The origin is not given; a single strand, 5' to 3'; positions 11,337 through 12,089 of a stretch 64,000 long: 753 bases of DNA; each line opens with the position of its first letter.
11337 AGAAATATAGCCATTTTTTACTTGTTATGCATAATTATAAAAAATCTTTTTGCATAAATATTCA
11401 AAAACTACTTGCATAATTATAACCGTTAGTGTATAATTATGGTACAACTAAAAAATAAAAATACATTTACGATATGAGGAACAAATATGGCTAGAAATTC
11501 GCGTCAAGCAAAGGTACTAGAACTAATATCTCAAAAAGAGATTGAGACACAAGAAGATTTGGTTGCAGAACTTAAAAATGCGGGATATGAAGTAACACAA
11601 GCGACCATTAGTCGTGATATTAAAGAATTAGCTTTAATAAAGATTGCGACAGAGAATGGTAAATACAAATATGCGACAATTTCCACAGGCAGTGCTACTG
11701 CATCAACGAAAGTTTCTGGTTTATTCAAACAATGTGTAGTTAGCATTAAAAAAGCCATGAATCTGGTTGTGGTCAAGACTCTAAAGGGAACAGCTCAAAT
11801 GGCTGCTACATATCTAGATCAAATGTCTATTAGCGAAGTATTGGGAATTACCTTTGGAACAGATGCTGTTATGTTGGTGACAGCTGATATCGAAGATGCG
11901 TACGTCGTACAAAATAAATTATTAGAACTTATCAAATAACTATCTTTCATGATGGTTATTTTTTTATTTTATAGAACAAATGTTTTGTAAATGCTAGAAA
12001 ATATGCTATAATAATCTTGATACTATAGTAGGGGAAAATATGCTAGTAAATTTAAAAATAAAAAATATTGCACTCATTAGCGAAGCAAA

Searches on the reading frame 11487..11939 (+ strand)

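Call 3: search_protein_families(library=pfam, proteins=[window:11487-11939:+], max_evalue=1)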
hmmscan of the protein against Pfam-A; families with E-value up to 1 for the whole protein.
window:11487-11939:+ (150 aa): 7 families
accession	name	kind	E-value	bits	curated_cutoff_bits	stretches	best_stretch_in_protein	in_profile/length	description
PF01316.27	Arg_repressor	-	1.9e-23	82.5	27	1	1-65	1-65/70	Arginine repressor, DNA binding domain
PF02863.23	Arg_repressor_C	-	8.9e-17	61.1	25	1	80-145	1-66/68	Arginine repressor, C-terminal domain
PF03923.18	Lipoprotein_16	-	0.015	15.5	25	1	23-99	73-145/159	Uncharacterized lipoprotein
PF08220.18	HTH_DeoR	-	0.019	15.2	21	1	6-49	1-39/57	DeoR-like helix-turn-helix domain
PF25213.1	HVO_A0261_N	-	0.044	14.1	35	1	2-73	8-72/86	HVO_A0261 N-terminal domain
PF05402.18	PqqD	-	0.05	14.4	23.4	1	9-48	21-57/67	Coenzyme PQQ synthesis protein D (PqqD)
PF01498.24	HTH_Tnp_Tc3_2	-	0.072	13.8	31.5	1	11-47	5-41/72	Transposase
